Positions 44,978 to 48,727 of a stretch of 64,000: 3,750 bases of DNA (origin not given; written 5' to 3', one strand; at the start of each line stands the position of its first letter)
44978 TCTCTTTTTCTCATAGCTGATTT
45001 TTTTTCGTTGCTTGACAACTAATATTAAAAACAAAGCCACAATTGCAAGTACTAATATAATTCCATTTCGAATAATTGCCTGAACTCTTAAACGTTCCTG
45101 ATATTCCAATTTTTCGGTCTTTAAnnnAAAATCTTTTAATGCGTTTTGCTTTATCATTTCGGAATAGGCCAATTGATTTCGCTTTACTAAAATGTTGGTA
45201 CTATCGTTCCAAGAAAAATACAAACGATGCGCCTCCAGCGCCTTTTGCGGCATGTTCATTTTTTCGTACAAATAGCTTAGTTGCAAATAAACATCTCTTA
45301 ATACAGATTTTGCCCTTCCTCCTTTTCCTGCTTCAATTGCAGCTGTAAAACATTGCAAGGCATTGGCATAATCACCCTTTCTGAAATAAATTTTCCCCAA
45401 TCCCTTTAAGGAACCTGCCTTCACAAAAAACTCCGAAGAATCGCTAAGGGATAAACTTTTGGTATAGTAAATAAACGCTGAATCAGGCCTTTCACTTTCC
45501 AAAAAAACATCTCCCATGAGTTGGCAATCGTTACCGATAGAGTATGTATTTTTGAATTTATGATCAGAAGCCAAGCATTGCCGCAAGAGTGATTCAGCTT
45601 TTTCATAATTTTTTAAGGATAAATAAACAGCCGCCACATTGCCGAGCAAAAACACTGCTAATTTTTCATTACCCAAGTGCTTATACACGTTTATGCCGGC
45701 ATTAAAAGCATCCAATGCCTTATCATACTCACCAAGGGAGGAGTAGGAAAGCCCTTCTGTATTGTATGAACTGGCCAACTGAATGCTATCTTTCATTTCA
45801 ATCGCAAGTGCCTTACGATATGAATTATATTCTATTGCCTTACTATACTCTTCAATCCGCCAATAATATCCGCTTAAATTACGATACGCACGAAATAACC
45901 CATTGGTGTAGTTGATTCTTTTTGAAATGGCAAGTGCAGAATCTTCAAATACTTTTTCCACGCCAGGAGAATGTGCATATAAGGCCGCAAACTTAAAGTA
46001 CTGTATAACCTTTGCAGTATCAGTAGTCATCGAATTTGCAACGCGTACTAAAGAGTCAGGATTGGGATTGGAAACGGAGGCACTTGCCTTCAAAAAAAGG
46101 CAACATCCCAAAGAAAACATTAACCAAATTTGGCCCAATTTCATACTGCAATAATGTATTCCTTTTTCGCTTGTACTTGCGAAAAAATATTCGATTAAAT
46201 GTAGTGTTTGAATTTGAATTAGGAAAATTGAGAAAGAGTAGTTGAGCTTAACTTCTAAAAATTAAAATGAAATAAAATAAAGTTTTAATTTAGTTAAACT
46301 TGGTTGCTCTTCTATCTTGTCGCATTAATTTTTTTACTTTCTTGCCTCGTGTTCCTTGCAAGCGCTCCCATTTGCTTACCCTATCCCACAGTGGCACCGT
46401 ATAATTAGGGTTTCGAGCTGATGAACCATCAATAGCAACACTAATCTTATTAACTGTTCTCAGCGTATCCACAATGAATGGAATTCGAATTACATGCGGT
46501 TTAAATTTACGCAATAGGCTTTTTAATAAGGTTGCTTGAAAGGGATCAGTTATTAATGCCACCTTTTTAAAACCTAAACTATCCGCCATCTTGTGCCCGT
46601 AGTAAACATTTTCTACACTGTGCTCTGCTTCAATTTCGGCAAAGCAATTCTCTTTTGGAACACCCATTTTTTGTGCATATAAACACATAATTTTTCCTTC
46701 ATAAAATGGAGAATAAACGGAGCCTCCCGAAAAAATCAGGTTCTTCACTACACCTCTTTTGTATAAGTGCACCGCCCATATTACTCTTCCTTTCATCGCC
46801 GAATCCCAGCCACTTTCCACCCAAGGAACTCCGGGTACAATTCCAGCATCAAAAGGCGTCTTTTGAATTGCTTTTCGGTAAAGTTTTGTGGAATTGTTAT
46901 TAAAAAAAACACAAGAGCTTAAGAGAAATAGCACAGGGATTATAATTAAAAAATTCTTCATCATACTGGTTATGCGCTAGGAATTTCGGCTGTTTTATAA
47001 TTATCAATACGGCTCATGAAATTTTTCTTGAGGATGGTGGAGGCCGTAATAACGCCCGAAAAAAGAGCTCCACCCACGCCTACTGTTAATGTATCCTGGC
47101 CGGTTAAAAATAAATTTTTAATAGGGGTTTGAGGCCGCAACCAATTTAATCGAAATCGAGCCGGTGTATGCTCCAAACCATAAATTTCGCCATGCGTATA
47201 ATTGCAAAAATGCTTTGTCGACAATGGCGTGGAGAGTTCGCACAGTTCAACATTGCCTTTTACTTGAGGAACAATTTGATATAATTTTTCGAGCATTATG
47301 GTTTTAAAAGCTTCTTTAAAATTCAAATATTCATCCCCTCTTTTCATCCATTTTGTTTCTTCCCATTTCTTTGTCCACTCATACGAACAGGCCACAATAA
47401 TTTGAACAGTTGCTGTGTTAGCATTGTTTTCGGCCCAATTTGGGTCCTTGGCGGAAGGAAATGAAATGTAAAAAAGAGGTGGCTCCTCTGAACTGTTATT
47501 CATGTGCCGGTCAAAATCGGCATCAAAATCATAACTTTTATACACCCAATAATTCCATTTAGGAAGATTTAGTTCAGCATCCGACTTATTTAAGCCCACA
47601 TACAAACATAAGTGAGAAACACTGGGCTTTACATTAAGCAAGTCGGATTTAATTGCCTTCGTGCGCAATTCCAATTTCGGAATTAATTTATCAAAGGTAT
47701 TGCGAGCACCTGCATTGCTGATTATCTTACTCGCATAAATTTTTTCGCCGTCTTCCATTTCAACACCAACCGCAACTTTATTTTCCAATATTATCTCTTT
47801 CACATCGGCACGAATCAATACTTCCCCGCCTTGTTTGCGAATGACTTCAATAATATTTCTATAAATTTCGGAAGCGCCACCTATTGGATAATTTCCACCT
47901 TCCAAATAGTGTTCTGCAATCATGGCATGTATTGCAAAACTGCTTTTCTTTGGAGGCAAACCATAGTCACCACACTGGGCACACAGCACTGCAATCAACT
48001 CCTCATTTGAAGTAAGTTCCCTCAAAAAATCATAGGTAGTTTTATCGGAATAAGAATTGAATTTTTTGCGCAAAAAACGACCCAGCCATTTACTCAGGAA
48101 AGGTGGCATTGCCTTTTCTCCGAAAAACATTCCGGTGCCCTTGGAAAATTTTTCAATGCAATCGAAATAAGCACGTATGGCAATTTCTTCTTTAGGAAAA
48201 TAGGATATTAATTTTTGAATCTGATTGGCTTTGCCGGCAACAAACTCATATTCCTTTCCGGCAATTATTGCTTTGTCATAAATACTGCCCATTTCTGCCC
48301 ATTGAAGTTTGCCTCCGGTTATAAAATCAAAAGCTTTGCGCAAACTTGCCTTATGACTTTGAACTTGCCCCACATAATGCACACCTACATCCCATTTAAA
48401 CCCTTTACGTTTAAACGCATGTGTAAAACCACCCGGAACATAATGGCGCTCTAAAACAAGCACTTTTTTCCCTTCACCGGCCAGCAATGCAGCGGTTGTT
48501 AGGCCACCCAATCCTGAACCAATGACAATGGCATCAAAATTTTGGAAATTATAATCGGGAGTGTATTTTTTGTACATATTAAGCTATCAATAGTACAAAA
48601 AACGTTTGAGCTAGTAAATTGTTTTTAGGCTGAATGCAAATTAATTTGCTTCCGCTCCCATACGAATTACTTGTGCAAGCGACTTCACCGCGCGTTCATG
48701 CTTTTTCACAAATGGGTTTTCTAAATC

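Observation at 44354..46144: Sensor adenylate cyclase split by a single in-frame TAA between its TPR and cyclase halves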

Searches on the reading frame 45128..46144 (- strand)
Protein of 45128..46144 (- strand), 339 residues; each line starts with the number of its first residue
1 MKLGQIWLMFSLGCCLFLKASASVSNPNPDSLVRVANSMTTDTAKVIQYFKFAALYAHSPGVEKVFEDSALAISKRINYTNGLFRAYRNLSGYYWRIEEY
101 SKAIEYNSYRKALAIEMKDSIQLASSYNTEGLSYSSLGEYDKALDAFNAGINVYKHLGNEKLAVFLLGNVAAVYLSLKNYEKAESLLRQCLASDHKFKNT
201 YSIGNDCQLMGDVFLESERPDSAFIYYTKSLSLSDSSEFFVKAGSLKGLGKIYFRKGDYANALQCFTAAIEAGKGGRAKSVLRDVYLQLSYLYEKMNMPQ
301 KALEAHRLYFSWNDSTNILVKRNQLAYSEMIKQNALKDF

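Call 5: search_protein_families(library=pfam, proteins=[window:45128-46144:-], max_evalue=0.01)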
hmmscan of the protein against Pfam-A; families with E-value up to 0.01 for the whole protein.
window:45128-46144:- (339 aa): 22 families
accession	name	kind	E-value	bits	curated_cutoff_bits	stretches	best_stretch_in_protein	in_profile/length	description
PF13424.12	TPR_12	-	1.4e-24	86.5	30.1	3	166-233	5-74/77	Tetratricopeptide repeat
PF07719.23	TPR_2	-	1.4e-20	72.1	27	2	246-271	4-29/34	Tetratricopeptide repeat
PF00515.34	TPR_1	-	1.4e-19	69.4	27.8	2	245-271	3-29/34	Tetratricopeptide repeat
PF13181.12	TPR_8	-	6.8e-17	60.6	25.7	1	249-271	7-29/34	Tetratricopeptide repeat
PF13176.12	TPR_7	-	1.2e-12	47.3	27.9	0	167-195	2-30/36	Tetratricopeptide repeat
PF13428.12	TPR_14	-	2.8e-11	43.4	23.5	0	171-193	8-30/44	Tetratricopeptide repeat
PF13374.12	TPR_10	-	1.9e-08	34.5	27.5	1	167-192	5-30/42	Tetratricopeptide repeat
PF13174.12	TPR_6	-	5.2e-07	30.3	26.3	0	249-271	6-28/33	Tetratricopeptide repeat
PF13432.12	TPR_16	-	1.1e-06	29.4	32.7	0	248-274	36-62/65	Tetratricopeptide repeat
PF13414.12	TPR_11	-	6.3e-05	23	26.8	0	250-271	1-22/42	TPR repeat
PF17874.7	TPR_MalT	-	7.9e-05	22.5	45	0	110-228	25-146/336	MalT-like TPR region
PF14559.12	TPR_19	-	0.00026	21.7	25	0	138-196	5-57/68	Tetratricopeptide repeat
PF25068.1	ARM_TT21_4th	-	0.00026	21.7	30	1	147-208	15-75/153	Tetratricopeptide repeat protein 21 forth ARM domain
PF14938.12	SNAP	-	0.00039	20.4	25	0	217-305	87-177/282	Soluble NSF attachment protein, SNAP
PF25063.1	ARM_TT21_C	-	0.00044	20.6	35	1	158-273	49-159/209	Tetratricopeptide repeat protein 21 C-terminal ARM domain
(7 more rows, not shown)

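Call 6: search_protein_families(library=ncbifam, proteins=[window:45128-46144:-], max_evalue=0.01)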
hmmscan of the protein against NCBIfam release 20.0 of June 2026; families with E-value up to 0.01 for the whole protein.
window:45128-46144:- (339 aa): 15 families
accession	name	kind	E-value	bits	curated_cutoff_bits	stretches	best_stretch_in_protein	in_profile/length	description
NF053520.1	HK_Porph_FimS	equivalog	5.4e-09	34.9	600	2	137-304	97-265/618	sensor histidine kinase FimS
NF040959.1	MamA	equivalog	2e-08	33.9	200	1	75-153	96-168/204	magnetosome protein MamA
NF053779.1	BT3442_fam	equivalog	4.3e-07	29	940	2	249-307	108-166/563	BT3442 family protein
NF002725.1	PRK02603.1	equivalog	2.5e-06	27.6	143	0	122-197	33-105/173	photosystem I assembly protein Ycf3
NF052312.1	T9SS_PorW_SprE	equivalog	1.4e-05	23.9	250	1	210-271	296-356/716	type IX secretion system periplasmic lipoprotein PorW/SprE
NF053617.1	SARPRegAfsRStmc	equivalog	4.9e-05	21.5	1430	1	56-236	705-888/986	SARP-family global regulator AfsR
NF058541.1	SusR_regulator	equivalog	7e-05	22.2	480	1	174-272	175-270/515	SusR family glycan utilization regulator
TIGR02521.1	type_IV_pilW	equivalog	0.0004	20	154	0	170-273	37-129/234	type IV pilus biogenesis/stability protein PilW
NF033762.1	social_mot_Tgl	equivalog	0.00045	19.6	225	0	208-271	104-164/252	social motility TPR repeat lipoprotein Tgl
NF053720.1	NsdA_fam_reg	subfamily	0.00048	19.8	75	0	207-287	204-285/432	NsdA family TPR-like regulatory protein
NF041717.1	HaaA_phane_TPR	equivalog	0.00064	18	1125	1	68-274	616-823/882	cyclophane-containing RiPP biosynthesis TPR protein HaaT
TIGR02795.1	tol_pal_ybgF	equivalog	0.0014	19.2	90.1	0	131-194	9-69/119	tol-pal system protein YbgF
NF052415.1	T3SS_chap_SctY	equivalog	0.0039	17.7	70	0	208-310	10-104/106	type III secretion apparatus assembly chaperone SctY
TIGR00540.1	TPR_hemY_coli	hypoth_equivalog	0.0039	16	142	0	247-306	330-382/385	heme biosynthesis-associated TPR protein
NF008391.2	PRK11189.1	equivalog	0.0063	16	250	0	121-153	96-128/297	lipoprotein NlpI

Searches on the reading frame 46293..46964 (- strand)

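Call 45: search_protein_families(library=pfam, proteins=[window:46293-46964:-], max_evalue=0.00001)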
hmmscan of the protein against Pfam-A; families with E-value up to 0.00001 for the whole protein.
window:46293-46964:- (224 aa): 1 family
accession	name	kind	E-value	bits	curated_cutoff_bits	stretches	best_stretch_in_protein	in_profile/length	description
PF02698.23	DUF218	-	1.3e-13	51.4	27.6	1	39-170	1-110/133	DUF218 domain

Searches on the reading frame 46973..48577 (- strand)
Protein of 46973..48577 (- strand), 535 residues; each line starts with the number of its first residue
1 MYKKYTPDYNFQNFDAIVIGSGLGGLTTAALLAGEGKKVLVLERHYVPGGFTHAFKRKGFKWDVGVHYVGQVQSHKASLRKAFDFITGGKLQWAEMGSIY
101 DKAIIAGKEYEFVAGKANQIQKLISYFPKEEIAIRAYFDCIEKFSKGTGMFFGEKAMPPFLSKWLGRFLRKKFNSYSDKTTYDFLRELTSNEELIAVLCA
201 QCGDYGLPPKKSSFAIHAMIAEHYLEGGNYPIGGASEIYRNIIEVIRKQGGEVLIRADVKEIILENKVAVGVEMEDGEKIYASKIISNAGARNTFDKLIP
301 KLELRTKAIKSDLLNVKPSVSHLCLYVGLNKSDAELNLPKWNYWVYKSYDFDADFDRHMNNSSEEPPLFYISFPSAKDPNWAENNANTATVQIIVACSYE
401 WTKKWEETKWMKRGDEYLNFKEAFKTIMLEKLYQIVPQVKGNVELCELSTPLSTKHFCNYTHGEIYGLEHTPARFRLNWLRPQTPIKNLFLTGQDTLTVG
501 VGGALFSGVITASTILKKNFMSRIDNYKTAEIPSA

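Call 45: search_protein_families(library=pfam, proteins=[window:46973-48577:-], max_evalue=0.00001)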
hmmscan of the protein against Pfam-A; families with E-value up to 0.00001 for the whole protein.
window:46973-48577:- (535 aa): 5 families
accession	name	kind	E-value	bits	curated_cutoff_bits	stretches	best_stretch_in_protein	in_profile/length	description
PF01593.30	Amino_oxidase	-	2.6e-17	63.7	19.8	1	23-516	1-443/443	Flavin containing amine oxidoreductase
PF13450.12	NAD_binding_8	-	9.4e-12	45.5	21.9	1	18-72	1-55/68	NAD(P)-binding Rossmann-like domain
PF00890.30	FAD_binding_2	-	1.1e-08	35.2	20.4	1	15-81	1-69/414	FAD binding domain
PF01266.30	DAO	-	2e-08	34.6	27.9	0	15-52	1-39/353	FAD dependent oxidoreductase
PF01946.23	Thi4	-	1.3e-06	28.3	26.2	0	10-50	14-55/235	Thi4 family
